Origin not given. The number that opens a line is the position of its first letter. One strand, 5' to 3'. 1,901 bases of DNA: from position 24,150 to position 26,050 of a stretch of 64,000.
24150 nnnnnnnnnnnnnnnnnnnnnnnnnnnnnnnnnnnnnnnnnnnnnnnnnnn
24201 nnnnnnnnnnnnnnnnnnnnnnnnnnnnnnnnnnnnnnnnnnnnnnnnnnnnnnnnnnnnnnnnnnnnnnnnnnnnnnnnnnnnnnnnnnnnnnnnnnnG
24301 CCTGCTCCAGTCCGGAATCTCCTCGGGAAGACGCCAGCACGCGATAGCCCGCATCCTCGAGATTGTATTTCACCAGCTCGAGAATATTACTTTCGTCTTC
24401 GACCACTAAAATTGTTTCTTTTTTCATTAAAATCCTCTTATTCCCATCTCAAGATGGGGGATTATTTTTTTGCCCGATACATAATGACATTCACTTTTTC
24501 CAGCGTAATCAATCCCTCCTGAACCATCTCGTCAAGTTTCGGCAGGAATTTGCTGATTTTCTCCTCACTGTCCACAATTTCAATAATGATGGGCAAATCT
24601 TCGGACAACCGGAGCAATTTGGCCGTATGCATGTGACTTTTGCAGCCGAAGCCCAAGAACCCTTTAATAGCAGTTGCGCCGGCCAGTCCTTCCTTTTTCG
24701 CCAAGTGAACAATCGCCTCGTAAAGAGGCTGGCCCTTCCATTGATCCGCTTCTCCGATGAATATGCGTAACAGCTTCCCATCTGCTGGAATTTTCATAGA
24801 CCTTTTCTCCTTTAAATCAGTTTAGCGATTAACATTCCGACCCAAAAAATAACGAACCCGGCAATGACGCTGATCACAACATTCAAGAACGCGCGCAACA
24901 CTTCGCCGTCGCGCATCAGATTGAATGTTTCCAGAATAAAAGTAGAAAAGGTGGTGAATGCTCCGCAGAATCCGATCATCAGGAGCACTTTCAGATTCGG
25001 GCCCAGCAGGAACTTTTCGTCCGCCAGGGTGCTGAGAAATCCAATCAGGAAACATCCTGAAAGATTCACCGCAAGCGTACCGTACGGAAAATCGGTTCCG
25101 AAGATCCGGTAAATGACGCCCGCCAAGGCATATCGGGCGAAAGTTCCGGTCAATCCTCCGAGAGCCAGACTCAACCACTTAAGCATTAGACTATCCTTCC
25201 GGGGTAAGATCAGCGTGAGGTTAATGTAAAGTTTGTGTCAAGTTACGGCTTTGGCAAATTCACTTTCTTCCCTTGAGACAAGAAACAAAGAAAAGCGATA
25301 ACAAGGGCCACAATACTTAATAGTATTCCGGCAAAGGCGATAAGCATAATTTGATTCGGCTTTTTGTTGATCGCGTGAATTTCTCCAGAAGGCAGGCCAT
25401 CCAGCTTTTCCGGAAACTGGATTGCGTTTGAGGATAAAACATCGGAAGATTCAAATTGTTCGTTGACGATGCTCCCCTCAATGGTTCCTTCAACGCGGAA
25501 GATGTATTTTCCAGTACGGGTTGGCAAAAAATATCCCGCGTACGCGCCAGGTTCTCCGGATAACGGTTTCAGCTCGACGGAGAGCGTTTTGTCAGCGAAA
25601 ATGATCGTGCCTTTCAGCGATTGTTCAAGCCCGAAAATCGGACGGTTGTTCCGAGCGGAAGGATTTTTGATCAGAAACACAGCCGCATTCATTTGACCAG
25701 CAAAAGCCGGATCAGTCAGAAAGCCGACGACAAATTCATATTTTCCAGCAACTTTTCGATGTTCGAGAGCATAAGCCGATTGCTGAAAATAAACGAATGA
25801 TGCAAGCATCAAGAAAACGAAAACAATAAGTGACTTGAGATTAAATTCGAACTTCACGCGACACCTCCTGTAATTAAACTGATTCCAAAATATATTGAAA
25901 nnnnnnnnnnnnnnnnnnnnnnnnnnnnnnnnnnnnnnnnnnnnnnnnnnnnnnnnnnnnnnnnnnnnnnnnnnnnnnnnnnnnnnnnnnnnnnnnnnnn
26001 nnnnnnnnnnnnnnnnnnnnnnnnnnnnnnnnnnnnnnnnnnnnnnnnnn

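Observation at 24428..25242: crcB-DUF190 fluoride-channel pair lacks a fluoride riboswitch and instead appears wired into the phoB-phoR operon behind a Pho-box-like element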

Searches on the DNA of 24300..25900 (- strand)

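Call 4: search_rna_families(source=window, start=24300, end=25900, threshold=evalue, max_evalue=10, show_alignments=3)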
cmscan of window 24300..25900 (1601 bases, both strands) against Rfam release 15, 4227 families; matches with E-value up to 10: 3.
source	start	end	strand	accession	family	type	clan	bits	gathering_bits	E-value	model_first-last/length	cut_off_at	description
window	24401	24469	+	RF02846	Ref84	Gene; antisense;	-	23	52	4.3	1-87/87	no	Enterococcus sRNA 84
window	25242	25314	-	RF03995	mir-7957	Gene; miRNA;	-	20.2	76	1.1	1-59/59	no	mir-7957 microRNA precursor family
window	25053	25115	+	RF03111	Zeta-pan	Gene; sRNA;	-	17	56.7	5.5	1-50/50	no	Zeta-pan RNA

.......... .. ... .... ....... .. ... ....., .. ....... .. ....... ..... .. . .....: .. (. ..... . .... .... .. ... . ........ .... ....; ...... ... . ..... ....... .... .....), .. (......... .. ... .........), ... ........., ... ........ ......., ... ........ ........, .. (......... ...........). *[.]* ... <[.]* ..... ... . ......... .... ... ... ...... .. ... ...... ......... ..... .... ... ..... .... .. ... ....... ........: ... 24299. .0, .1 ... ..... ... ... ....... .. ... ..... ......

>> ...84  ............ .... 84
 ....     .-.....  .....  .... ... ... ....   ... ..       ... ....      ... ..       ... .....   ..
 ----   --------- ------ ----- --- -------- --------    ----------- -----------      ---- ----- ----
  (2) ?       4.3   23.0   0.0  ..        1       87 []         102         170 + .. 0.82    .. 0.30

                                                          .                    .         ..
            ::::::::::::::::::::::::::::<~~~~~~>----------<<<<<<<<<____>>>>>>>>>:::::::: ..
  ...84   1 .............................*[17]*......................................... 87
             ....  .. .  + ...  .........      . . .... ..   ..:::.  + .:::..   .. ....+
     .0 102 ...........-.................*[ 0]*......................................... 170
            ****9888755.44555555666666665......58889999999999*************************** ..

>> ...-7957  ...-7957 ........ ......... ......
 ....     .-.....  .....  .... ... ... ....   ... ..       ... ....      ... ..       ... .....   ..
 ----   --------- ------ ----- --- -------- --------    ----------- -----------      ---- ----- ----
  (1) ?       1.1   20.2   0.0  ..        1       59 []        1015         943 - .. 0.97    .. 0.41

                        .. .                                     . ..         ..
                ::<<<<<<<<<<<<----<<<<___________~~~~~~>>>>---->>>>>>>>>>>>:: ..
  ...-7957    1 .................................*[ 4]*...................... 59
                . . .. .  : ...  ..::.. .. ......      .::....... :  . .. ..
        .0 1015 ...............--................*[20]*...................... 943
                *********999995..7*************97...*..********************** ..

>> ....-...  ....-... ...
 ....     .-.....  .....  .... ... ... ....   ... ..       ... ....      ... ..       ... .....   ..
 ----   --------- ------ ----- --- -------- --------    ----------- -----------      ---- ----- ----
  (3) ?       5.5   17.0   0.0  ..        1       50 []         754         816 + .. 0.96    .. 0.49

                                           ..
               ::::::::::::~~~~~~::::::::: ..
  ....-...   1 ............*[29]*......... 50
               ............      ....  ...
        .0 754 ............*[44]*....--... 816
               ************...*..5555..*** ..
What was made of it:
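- On Fluoride riboswitch (Rfam RF01734): No hit at E<=10 in 24300-25900 (call 4).
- Checked: It gives no hit even at E<=10 with lax filters in 24300-25900 (call 4).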

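Call 17: search_rna_families(sources=[L005, L006, L008, L010, L011, L012, L013, L016, L017, L019, L021, L022, L023, L037], threshold=gathering)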
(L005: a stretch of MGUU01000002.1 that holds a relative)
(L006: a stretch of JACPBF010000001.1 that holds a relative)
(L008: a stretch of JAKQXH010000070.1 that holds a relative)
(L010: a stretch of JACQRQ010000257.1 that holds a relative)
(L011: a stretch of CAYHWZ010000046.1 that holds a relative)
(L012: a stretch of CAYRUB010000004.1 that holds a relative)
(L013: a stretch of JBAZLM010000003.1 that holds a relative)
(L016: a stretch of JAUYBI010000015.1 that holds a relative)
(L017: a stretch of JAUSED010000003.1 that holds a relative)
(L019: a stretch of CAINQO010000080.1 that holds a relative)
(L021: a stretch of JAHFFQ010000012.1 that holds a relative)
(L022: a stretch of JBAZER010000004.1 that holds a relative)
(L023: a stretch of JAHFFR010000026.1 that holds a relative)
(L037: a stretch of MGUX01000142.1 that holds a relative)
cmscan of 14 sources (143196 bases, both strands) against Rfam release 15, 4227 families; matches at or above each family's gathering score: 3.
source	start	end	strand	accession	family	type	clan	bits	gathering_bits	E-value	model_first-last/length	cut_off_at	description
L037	4528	4595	+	RF01734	Fluoride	Cis-reg; riboswitch;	-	57.4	34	6.2e-13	1-64/64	no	Fluoride riboswitch aptamer (crcB RNA motif)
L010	4529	4596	+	RF01734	Fluoride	Cis-reg; riboswitch;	-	56.8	34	9.2e-13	1-64/64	no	Fluoride riboswitch aptamer (crcB RNA motif)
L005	5440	5502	+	RF03057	nhaA-I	Cis-reg; riboswitch;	-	47.7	37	5.4e-06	1-55/55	no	nhaA-I RNA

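Call 49: search_rna_families(sources=[L024, L026, L027, L028, L029, L032, L034, L041, L044, L046, L047, L048, L049, L052], threshold=gathering)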
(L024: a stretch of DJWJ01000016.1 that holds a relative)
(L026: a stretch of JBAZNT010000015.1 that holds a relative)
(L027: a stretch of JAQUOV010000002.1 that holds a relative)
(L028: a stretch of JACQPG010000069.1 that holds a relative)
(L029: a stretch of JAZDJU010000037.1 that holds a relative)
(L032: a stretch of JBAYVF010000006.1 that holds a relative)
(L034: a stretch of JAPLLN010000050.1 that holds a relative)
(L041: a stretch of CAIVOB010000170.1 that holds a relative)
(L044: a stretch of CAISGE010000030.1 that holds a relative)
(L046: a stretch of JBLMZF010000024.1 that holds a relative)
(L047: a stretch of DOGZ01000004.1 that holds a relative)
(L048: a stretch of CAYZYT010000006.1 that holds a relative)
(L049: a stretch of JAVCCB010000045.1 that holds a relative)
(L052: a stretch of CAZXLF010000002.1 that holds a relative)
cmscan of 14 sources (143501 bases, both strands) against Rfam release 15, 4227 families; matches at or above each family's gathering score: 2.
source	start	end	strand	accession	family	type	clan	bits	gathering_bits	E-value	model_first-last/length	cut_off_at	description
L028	4523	4591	+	RF01734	Fluoride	Cis-reg; riboswitch;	-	52.4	34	2.7e-11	1-64/64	no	Fluoride riboswitch aptamer (crcB RNA motif)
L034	4502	4572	+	RF01734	Fluoride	Cis-reg; riboswitch;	-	52.2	34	3.1e-11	1-64/64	no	Fluoride riboswitch aptamer (crcB RNA motif)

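Call 50: search_rna_families(sources=[L054, L055, L056, L058, L059, L060, L061, L062, L068, L069, L070, L072, L076, L078], threshold=gathering)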
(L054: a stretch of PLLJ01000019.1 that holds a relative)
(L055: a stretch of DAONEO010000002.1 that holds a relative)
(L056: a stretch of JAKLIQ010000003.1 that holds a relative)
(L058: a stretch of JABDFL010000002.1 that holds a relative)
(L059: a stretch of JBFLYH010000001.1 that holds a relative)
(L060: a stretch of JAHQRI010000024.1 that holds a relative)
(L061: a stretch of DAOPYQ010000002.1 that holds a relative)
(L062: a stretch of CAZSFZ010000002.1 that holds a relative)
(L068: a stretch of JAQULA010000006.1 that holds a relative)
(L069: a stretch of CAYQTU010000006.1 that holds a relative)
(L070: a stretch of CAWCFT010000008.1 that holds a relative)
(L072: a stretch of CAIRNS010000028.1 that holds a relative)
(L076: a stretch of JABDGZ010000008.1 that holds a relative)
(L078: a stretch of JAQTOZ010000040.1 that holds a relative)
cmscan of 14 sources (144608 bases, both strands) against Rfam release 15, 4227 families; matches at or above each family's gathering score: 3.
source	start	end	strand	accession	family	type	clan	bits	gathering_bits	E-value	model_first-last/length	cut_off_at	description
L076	2790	2862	+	RF00005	tRNA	Gene; tRNA;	CL00001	60.8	29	2.4e-10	1-71/71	no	tRNA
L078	4493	4558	+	RF01734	Fluoride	Cis-reg; riboswitch;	-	57.1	34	7.9e-13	1-64/64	no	Fluoride riboswitch aptamer (crcB RNA motif)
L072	1653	1736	+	RF00005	tRNA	Gene; tRNA;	CL00001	54.8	29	1.1e-08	1-71/71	no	tRNA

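Call 51: search_rna_families(sources=[L079, L080, L081, L063, L014, L003, L009, L015, L018, L020, L025, L030, L031, L033, L035, L036, L038, L039, L042, L043], threshold=gathering)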
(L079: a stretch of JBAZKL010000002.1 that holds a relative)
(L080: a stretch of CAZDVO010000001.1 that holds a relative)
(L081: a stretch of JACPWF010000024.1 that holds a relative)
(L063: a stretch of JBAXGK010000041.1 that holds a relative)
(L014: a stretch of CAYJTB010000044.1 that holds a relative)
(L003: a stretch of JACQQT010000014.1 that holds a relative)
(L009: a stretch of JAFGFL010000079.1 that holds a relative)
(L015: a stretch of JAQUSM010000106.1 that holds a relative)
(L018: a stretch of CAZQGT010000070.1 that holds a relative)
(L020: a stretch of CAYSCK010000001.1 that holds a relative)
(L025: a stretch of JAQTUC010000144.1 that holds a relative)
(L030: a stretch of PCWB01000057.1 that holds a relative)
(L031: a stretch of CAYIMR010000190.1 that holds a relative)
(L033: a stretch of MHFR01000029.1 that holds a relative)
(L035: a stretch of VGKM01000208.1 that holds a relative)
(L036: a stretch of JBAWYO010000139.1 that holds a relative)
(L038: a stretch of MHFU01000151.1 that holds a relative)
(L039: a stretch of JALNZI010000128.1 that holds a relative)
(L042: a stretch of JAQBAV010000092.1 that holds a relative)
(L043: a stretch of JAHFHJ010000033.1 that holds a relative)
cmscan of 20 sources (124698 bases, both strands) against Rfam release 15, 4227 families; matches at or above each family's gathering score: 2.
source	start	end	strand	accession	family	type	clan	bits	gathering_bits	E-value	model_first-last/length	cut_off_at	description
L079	5710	5838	+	RF00174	Cobalamin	Cis-reg; riboswitch;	CL00101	83.2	31.5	1e-18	45-169/189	no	Cobalamin riboswitch aptamer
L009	139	204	+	RF01734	Fluoride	Cis-reg; riboswitch;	-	48.3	34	5e-10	1-64/64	no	Fluoride riboswitch aptamer (crcB RNA motif)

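Call 52: search_rna_families(sources=[L004, L007, L040, L045, L050, L051, L053, L057, L064, L065, L066, L067, L071, L073, L074, L075, L077, L082], threshold=gathering)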
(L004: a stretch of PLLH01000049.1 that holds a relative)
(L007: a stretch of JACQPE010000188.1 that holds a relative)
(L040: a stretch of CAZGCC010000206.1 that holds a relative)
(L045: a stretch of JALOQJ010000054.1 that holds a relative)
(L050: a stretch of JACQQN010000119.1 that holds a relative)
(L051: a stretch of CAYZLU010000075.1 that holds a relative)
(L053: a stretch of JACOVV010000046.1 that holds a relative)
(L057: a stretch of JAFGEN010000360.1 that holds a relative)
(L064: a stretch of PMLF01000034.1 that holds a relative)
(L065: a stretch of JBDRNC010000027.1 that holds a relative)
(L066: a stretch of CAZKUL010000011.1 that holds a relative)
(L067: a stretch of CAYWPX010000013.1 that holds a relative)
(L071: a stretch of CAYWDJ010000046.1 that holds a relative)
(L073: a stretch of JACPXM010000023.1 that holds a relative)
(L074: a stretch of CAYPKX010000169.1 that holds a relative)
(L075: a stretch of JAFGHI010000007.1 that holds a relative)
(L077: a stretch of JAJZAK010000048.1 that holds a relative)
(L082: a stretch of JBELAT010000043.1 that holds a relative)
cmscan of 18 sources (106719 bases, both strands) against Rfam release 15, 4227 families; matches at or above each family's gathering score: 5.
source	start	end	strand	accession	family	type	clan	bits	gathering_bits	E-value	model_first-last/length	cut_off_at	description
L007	2406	2517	+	RF00059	TPP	Cis-reg; riboswitch;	-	69.6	54.3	2.1e-11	1-105/105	no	TPP riboswitch aptamer (THI element)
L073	433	505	-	RF00005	tRNA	Gene; tRNA;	CL00001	64.3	29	1.9e-11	1-71/71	no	tRNA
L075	549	628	+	RF01734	Fluoride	Cis-reg; riboswitch;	-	51.7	34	3.3e-11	1-64/64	no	Fluoride riboswitch aptamer (crcB RNA motif)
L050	332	403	+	RF01734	Fluoride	Cis-reg; riboswitch;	-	50.3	34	9.4e-11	1-64/64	no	Fluoride riboswitch aptamer (crcB RNA motif)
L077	150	232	+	RF01734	Fluoride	Cis-reg; riboswitch;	-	48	34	5.2e-10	1-64/64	no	Fluoride riboswitch aptamer (crcB RNA motif)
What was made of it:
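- On Fluoride riboswitch (Rfam RF01734): Positive controls in relatives score 48-57 bits (calls 17, 49-52).
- RF01734 gives no hit at E<=10, while relatives' riboswitches score 48-57 bits (calls 4, 17, 49-52).
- Tried and rejected: I did not build it, because Rfam scans of all 80 loci were affordable (calls 17, 49-52).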
